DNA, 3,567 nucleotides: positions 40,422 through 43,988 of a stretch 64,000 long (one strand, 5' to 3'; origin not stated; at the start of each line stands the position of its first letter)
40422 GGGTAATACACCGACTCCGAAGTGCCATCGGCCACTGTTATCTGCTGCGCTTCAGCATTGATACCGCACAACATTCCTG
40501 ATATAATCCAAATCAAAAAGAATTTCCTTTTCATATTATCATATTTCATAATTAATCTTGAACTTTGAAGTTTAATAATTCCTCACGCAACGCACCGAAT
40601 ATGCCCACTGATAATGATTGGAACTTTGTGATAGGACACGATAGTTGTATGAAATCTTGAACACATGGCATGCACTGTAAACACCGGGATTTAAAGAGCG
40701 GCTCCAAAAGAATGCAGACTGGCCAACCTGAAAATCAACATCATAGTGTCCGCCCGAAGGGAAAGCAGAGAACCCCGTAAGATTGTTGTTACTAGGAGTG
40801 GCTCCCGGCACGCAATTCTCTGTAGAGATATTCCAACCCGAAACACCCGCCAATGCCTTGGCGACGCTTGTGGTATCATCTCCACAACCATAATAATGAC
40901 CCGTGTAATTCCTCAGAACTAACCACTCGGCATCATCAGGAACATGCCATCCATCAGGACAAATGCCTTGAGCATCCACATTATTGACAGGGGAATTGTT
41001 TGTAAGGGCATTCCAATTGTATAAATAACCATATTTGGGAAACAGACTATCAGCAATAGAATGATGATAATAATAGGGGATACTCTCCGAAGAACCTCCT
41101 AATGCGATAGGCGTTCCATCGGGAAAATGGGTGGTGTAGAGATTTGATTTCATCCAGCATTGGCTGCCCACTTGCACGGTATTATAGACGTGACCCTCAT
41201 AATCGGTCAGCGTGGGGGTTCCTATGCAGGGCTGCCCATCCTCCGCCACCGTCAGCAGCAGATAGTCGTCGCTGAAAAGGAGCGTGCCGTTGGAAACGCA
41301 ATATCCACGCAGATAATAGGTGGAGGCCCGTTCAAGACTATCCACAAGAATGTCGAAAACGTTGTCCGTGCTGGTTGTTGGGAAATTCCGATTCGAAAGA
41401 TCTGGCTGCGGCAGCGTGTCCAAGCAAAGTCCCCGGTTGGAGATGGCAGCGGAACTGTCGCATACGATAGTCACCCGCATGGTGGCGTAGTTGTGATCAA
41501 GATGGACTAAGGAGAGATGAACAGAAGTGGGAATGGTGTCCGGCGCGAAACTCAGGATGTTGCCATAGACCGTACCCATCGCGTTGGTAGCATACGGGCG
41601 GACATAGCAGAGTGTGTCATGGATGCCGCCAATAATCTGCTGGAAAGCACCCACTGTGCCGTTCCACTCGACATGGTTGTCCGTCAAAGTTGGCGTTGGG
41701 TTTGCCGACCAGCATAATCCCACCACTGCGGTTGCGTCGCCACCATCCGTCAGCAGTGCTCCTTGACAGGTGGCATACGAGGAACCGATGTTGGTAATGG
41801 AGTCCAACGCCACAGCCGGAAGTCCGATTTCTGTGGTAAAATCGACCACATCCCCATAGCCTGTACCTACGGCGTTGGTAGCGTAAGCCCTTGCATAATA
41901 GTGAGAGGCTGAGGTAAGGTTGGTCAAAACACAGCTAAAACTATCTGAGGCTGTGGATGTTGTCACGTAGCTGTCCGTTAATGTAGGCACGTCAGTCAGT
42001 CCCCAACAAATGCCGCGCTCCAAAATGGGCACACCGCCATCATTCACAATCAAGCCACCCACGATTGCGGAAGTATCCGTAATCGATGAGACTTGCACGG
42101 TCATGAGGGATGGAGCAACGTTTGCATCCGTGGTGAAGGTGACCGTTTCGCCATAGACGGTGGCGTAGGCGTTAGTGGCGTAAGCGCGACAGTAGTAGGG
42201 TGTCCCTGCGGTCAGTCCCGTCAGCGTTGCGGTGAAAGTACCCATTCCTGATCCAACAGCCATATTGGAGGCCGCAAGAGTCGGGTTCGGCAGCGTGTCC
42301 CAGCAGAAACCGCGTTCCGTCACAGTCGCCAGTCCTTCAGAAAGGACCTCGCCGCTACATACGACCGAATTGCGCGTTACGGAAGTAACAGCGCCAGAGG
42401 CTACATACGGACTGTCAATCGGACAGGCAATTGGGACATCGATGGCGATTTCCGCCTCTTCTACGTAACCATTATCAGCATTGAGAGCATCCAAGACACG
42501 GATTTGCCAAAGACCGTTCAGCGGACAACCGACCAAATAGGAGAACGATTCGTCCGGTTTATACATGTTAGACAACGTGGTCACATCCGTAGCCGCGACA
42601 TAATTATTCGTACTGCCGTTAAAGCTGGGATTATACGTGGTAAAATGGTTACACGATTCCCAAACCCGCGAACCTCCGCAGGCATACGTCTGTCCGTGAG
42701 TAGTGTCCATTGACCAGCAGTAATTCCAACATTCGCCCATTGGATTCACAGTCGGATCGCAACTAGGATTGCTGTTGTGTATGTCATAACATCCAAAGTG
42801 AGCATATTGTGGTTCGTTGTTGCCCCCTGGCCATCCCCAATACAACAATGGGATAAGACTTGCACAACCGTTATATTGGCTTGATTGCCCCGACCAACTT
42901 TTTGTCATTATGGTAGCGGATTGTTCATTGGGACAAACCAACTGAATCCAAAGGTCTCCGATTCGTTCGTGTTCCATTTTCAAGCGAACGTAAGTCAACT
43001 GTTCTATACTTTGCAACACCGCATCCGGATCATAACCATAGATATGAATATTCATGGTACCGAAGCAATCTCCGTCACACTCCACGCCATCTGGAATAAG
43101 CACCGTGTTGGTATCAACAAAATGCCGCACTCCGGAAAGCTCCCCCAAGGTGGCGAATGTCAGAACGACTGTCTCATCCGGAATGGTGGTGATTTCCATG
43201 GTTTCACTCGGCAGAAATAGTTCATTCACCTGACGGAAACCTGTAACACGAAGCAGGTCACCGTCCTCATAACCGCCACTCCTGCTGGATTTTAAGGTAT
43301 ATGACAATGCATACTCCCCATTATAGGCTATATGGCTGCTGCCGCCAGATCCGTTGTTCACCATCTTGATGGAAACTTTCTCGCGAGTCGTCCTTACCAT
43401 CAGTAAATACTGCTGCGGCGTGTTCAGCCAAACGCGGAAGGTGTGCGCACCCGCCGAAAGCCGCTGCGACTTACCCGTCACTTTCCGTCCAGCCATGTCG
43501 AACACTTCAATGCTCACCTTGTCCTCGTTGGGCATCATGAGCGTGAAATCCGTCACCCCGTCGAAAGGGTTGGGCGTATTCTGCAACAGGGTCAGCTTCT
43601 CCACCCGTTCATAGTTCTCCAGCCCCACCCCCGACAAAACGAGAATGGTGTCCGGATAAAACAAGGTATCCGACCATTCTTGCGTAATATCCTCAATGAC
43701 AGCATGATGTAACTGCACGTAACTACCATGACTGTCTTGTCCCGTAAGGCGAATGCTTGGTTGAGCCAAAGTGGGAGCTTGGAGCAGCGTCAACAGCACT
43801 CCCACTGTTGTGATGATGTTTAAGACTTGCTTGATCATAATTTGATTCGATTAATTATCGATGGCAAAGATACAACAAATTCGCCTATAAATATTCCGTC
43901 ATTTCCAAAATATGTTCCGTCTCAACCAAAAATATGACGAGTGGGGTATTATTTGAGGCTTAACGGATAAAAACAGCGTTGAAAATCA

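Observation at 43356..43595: T9SS-CTD-like beta-sandwich placed near the N-terminus of both FISUMP paralogs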

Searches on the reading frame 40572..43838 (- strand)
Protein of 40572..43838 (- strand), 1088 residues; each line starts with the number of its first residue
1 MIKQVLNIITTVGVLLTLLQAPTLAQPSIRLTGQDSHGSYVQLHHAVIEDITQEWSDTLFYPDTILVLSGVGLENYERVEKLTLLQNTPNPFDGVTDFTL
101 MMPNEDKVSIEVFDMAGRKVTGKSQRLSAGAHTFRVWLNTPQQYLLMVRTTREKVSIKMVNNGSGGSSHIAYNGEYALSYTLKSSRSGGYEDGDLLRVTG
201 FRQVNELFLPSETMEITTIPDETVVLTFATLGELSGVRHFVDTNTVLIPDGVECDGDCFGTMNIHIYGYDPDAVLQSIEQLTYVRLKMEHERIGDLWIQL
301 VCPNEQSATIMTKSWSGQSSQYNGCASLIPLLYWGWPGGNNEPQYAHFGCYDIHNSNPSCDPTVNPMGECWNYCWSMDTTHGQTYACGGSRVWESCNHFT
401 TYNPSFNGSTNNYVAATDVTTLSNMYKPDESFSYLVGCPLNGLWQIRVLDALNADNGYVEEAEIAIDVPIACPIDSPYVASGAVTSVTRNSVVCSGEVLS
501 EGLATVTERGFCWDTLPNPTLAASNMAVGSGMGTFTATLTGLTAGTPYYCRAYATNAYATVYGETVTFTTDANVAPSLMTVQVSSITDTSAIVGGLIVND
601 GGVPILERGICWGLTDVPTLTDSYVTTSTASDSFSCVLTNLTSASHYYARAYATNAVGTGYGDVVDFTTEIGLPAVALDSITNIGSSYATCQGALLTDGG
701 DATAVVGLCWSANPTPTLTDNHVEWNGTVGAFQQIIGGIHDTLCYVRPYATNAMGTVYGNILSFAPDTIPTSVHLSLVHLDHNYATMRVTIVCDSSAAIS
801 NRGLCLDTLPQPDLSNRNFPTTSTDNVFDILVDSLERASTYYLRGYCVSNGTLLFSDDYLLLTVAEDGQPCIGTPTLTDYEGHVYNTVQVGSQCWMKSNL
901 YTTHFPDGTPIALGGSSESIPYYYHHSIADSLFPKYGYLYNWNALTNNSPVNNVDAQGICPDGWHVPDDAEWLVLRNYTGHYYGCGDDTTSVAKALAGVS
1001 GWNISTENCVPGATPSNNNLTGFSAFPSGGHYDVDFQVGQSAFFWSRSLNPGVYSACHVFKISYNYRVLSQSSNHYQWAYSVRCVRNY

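Call 6: search_protein_families(library=pfam, proteins=[window:40572-43838:-], max_evalue=1)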
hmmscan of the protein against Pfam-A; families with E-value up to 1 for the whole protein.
window:40572-43838:- (1088 aa): 6 families
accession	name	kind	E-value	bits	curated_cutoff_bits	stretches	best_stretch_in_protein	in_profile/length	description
PF09603.15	Fib_succ_major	-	3.4e-28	99.6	33.9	1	888-1086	1-187/187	Fibrobacter succinogenes major domain (Fib_succ_major)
PF01483.27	P_proprotein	-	5.6e-05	23.6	21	1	284-317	6-39/86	Proprotein convertase P-domain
PF00041.27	fn3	-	0.00053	20.6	25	0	534-557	48-71/84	Fibronectin type III domain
PF18962.6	Por_Secre_tail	-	0.0085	16.8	27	1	89-155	3-69/75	Secretion system C-terminal sorting domain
PF16974.11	NAR2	-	0.024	14.7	26.6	0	627-664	86-125/142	High-affinity nitrate transporter accessory, Ig-like domain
PF16656.11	Pur_ac_phosph_N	-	0.062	14.3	30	1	530-570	56-93/93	Purple acid Phosphatase, N-terminal domain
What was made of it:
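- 42435..43133 (-): Paralog 1 Cys-rich module resembling the proprotein-convertase P-domain (residues 236-468). This is cargo. PF01483, 23.6 bits (call 6).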

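Call 7: search_protein_families(library=ncbifam, proteins=[window:40572-43838:-], max_evalue=1)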
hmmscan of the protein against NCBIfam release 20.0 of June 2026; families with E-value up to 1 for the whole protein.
window:40572-43838:- (1088 aa): 6 families
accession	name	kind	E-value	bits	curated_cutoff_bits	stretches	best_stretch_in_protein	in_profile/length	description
NF049889.1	AlphArabdaseBT0360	equivalog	3.6e-29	101.8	600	4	479-573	37-132/639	arabinan endo-1,5-alpha-L-arabinosidase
TIGR02145.1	Fib_succ_major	domain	6.8e-27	95.3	41.65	1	881-1087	7-176/176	FISUMP domain-containing protein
TIGR04183.1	Por_Secre_tail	domain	9.9e-05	22.2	23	1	88-160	2-70/72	T9SS type A sorting domain-containing protein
NF038113.1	T9SSA_dep_M36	equivalog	0.016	13.3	885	1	83-155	791-862/869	T9SS-dependent M36 family metallopeptidase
NF033707.1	T9SS_sortase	equivalog_domain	0.039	11.6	420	1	82-131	996-1048/1095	type IX secretion system sortase PorU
NF033708.1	T9SS_Cterm_ChiA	domain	0.19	11.7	40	1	109-158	3-51/55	T9SS sorting signal type C domain-containing protein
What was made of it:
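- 41229..42434 (-): Paralog 1: four Ig/Fn3-like repeats (residues 469-870). NF049889 N-terminal region, 4 stretches, plus weak fn3 hits (calls 6, 7).
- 40572..41228 (-): Paralog 1 C-terminal FISUMP domain (residues 871-1088) and stop codon. PF09603 99.6 bits; TIGR02145 95.3 bits (calls 6, 7).
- Closest known: T9SS type-A C-terminal sorting domain. Different: It scores below the curated cutoffs in the two full-length window proteins (calls 6, 7).
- The full-length proteins fall just below the curated HMM cutoffs (calls 6, 7).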

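Call 65: list_cluster_members(proteins=[P0003, P0011, P0021, P0036, window:40572-43838:-, window:47408-50668:-])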
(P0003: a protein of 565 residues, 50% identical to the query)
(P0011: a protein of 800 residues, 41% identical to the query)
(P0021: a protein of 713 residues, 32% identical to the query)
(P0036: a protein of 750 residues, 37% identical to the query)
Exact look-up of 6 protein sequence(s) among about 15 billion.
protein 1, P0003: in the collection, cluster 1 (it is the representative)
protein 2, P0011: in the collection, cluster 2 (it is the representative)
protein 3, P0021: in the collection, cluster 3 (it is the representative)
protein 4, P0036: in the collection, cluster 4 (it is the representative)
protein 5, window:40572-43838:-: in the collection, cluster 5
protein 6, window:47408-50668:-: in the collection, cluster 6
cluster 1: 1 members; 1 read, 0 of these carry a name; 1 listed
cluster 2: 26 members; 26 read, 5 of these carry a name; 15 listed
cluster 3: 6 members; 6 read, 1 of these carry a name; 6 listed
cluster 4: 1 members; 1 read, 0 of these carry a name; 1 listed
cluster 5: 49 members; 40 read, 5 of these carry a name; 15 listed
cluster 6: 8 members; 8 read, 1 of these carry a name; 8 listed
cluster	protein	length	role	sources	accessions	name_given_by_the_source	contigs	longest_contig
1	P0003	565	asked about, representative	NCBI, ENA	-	-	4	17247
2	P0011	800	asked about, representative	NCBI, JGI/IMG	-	uncharacterized protein (TIGR02145 family)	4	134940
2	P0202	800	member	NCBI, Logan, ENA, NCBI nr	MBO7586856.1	MAG: proprotein convertase P-domain-containing protein [Bacteroidales bacterium] | proprotein convertase P-domain-containing protein [Bacteroidales bacterium]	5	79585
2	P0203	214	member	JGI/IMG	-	uncharacterized protein (TIGR02145 family)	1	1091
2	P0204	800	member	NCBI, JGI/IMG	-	uncharacterized protein (TIGR02145 family)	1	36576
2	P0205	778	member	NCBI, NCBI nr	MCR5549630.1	MAG: proprotein convertase P-domain-containing protein [Bacteroidales bacterium] | proprotein convertase P-domain-containing protein [Bacteroidales bacterium]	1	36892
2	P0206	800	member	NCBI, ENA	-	-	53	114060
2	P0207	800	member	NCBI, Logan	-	-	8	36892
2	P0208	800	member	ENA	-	-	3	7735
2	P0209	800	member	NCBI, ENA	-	-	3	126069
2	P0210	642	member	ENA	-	-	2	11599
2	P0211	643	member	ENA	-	-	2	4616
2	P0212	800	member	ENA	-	-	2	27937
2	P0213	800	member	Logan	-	-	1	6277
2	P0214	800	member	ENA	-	-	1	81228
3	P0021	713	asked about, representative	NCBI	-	-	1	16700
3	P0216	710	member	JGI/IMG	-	uncharacterized protein (TIGR02145 family)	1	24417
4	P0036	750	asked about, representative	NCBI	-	-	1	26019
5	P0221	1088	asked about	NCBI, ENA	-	-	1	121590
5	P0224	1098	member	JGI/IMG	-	uncharacterized protein (TIGR02145 family)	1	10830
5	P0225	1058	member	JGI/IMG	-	uncharacterized protein (TIGR02145 family)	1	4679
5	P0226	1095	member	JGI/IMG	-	uncharacterized protein (TIGR02145 family)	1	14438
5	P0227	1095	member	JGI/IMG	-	uncharacterized protein (TIGR02145 family)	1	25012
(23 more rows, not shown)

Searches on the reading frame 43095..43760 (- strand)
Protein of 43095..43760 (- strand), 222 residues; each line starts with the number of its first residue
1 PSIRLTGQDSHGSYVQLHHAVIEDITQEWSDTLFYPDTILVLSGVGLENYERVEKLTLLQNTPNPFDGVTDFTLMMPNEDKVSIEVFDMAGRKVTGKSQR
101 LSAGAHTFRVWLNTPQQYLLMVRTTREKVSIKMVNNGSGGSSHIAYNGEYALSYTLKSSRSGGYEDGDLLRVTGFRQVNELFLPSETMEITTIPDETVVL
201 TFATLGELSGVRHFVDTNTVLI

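Call 50: search_solved_structures(query=A3, max_evalue=1)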
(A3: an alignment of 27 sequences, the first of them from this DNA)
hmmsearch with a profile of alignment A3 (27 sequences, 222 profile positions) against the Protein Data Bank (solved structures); distinct sequences matched with E-value up to 1: 12.
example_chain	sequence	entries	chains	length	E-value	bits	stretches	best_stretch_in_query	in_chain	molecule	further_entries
9whd_A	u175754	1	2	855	0.039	16.6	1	45-134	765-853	GH167 glycoside hydrolase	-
3p8s_A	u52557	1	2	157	0.088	15.4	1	66-124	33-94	Jacalin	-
5hfs_A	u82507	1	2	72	0.096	15.3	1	81-111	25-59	Gingipain R2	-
4akb_A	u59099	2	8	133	0.097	15.3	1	66-125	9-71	AGGLUTININ ALPHA CHAIN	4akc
4ak4_A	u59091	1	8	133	0.11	15.1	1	66-125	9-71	AGGLUTININ ALPHA CHAIN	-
1jac_A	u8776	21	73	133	0.11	15.1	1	66-124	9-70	JACALIN | JACALIN ALPHA CHAIN | Jacalin, alpha chain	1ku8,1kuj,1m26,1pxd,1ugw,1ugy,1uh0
7pq4_A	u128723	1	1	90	0.14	14.7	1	80-111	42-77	Arginine-specific cysteine proteinase (Arg-gingipain)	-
5ag8_A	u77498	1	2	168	0.19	14.3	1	75-111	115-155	GINGIPAIN R2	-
5ag9_A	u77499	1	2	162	0.28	13.7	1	80-111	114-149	Gingipain R2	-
1ugw_A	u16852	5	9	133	0.29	13.7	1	66-124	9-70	Agglutinin alpha chain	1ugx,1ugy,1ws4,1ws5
5bn6_E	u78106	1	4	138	0.43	13.1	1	66-129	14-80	Jacalin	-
4wog_A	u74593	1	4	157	0.57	12.8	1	66-129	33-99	Frutalin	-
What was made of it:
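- Tried and rejected: The profile of the 222-aa module against PDB sequences gives only marginal hits to CTDs of a GH167 enzyme and of RgpB (call 50).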

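Call 58: predict_structure(alignment_id=A3)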
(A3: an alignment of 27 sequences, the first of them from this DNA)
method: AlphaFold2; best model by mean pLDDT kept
length: 222 residues; sequences in the alignment: 27
mean_pLDDT: 75.8   pTM: 0.47
mean pLDDT of the five models: 75.8, 74.8, 74.4, 74.2, 73.5
residues with pLDDT >= 90: 60; 70-90: 101; 50-70: 23; < 50: 38
segments of 3 or more residues with pLDDT < 50: 43-52, 151-162, 209-222
pLDDT, mean of each block of 10 residues (from residue 1): 79 80 80 58 38 70 80 88 95 96 89 95 89 90 86 37 71 83 86 82 63 39 38
secondary structure, 60 per line:
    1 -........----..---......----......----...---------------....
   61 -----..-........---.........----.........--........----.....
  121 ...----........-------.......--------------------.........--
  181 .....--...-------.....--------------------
elements in order: E2-9 E19-24 E29-34 E39-41 E57-60 E69-76 E80-88 E93-101 E104-111 E116-123 E128-135 E143-149 E170-178 E181-185 E188-190 E198-202
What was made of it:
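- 43134..43349 (-): Paralog 1 third conserved part of the N-terminal module (residues 164-235). It has a Gly-rich linker, an I.Y.G strand and a G-D..M.Y.GY motif. AF2 predicts 5 strands (call 58).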

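Call 64: fold_search(model_id=the predicted structure, library=pdb)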
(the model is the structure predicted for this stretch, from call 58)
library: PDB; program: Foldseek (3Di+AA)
matches with E <= 10: 1520; with E <= 0.001: 1
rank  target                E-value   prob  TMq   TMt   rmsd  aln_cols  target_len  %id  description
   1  2xwx_A                9.0e-04  1.00  0.33  0.20  16.9       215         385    9  Vibrio cholerae colonization factor GbpA crystal structure (released 2011-11-16)
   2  9u61_C                1.7e-03  0.99  0.33  0.12  26.7       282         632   10  CP/MBL pathways C3 convertase C4b2a and C3 complex (released 2026-01-14)
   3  8gul_A                2.4e-03  0.99  0.32  0.16  28.7       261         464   13  Chitin-active AA10 LPMO (GbpA) complexed with Cu(II) from Vibrio campbellii (released 2023-06-21)
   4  8uh2_A                3.0e-03  0.99  0.32  0.12  26.3       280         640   10  Complex of C3b with the inhibitor albicin (released 2024-05-08)
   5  7zgj_A                3.2e-03  0.97  0.31  0.12  27.3       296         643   10  Trypanosoma brucei gambiense ISG65 in complex with human complement component C3 (released 2023-04-05)
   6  5b71_E                3.7e-03  1.00  0.31  0.67   3.0        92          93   11  Crystal structure of complement C5 in complex with SKY59 (released 2017-05-03)
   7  8wae_B                3.9e-03  1.00  0.29  0.51   4.0       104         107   14  Crystal structure of a novel porphyran-binding carbohydrate binding module (released 2024-09-11)
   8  8uin_G                3.9e-03  0.98  0.32  0.12  26.8       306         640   10  Structure of the C3bBb-albicin complex (released 2024-05-08)
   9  8w90_D                4.6e-03  0.98  0.26  0.32  13.1       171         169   12  crystal structure of CD4-D1D2 with Nb457 (released 2024-09-04)
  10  7bcj_MODEL_1_A        5.4e-03  1.00  0.30  0.44   4.1       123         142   10  Solution Structure of RoxP (released 2021-11-24)
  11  6ru5_A                5.7e-03  0.96  0.31  0.11  24.5       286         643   10  human complement C3 in complex with the hC3Nb1 nanobody (released 2019-08-21)
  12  9u62_E                6.0e-03  0.96  0.31  0.05  26.7       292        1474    9  AP pathways C3 convertase C3bBbP and C3 complex (released 2026-01-14)
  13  8eok_G                6.6e-03  0.95  0.31  0.12  26.2       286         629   11  Structure of the C3bB proconvertase in complex with lufaxin and factor Xa (released 2023-08-30)
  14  4e0s_A                6.6e-03  0.93  0.28  0.05  25.3       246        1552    9  Crystal Structure of C5b-6 (released 2012-04-18)
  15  9qk2_F                7.0e-03  0.94  0.30  0.11  27.1       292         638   10  Structure of the Complement classical and lectin pathway C3 convertase in complex with substrate C3 (released 2025-12-24)
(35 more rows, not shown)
